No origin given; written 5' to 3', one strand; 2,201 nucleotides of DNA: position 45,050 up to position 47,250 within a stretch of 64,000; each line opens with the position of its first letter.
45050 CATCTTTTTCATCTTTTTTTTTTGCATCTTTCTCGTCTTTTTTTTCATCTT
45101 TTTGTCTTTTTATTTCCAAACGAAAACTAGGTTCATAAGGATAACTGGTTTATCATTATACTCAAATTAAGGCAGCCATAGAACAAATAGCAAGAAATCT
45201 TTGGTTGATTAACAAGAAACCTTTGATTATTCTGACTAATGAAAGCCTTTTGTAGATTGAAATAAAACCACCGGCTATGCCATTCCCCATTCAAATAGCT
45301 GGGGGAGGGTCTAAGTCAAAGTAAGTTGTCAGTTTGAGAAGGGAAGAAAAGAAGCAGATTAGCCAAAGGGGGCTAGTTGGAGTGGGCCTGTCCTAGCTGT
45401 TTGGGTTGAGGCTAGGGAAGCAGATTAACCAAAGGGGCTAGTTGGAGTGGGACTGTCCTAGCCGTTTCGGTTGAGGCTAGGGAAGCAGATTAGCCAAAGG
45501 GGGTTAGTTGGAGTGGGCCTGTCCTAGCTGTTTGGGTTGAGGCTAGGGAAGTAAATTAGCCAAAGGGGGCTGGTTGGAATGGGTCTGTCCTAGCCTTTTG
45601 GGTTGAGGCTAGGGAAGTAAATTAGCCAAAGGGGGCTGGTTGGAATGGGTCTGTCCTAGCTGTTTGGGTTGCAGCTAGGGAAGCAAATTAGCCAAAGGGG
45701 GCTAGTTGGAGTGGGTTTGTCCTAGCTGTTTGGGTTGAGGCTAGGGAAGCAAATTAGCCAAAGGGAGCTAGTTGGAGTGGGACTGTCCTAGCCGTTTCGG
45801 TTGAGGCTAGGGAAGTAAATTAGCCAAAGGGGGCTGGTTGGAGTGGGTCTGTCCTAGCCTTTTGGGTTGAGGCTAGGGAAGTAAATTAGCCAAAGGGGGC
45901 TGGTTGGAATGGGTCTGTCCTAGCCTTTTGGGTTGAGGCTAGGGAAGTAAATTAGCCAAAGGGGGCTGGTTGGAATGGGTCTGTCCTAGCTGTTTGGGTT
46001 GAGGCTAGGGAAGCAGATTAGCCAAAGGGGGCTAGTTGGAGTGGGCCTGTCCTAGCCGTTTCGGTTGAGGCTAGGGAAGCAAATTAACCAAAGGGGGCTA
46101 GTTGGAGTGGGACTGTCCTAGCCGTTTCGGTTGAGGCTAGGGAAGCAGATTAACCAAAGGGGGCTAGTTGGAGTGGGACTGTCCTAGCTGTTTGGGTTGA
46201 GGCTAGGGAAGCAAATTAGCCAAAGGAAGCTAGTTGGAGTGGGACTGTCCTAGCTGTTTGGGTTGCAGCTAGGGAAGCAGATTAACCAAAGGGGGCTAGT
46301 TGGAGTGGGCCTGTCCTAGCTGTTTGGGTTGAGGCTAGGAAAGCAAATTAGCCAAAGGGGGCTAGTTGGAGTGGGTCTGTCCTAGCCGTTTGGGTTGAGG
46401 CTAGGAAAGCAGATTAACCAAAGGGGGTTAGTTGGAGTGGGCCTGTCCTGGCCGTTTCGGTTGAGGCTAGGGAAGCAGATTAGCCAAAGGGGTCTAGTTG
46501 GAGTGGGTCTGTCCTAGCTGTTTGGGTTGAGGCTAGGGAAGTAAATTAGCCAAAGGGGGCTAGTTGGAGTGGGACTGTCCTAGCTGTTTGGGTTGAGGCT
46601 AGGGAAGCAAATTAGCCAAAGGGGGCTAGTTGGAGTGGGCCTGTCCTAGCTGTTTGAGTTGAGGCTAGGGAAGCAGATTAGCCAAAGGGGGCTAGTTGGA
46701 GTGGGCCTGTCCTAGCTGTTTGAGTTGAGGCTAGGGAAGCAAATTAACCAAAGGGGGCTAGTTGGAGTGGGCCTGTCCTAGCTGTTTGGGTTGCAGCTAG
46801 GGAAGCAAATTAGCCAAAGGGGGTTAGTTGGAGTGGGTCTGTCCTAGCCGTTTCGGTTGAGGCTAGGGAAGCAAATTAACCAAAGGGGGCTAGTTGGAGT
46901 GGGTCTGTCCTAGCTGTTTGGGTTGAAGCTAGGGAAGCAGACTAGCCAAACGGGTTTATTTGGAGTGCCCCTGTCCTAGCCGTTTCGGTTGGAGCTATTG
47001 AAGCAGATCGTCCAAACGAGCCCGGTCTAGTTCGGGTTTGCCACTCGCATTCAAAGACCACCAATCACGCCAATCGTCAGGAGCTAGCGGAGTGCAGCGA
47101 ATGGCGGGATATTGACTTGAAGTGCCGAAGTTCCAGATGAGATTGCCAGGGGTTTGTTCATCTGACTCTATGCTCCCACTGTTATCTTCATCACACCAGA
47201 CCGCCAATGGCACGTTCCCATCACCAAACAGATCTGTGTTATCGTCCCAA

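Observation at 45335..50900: Two roughly 1.6-kb arrays of a 66-bp tandem repeat, derived from the 3' coding end of the GLUG genes and placed between each gene's stop and the next gene's promoter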

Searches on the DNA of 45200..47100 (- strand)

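Call 71: search_rna_families(source=window, start=45200, end=47100, threshold=evalue, max_evalue=1)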
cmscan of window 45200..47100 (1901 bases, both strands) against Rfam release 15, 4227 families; matches with E-value up to 1: 1.
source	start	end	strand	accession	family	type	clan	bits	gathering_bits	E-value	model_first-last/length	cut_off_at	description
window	45646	45716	+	RF00521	SAM_alpha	Cis-reg; riboswitch;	-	19.1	36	0.22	1-79/79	no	Alpha-proteobacteria SAM riboswitch aptamer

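Call 73: search_dna_similar(query=window:46400-46800:-, collection=plasmids, mode=distant, max_rows=5)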
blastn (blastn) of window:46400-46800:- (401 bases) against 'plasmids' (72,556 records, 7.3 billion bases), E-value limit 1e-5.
No match.
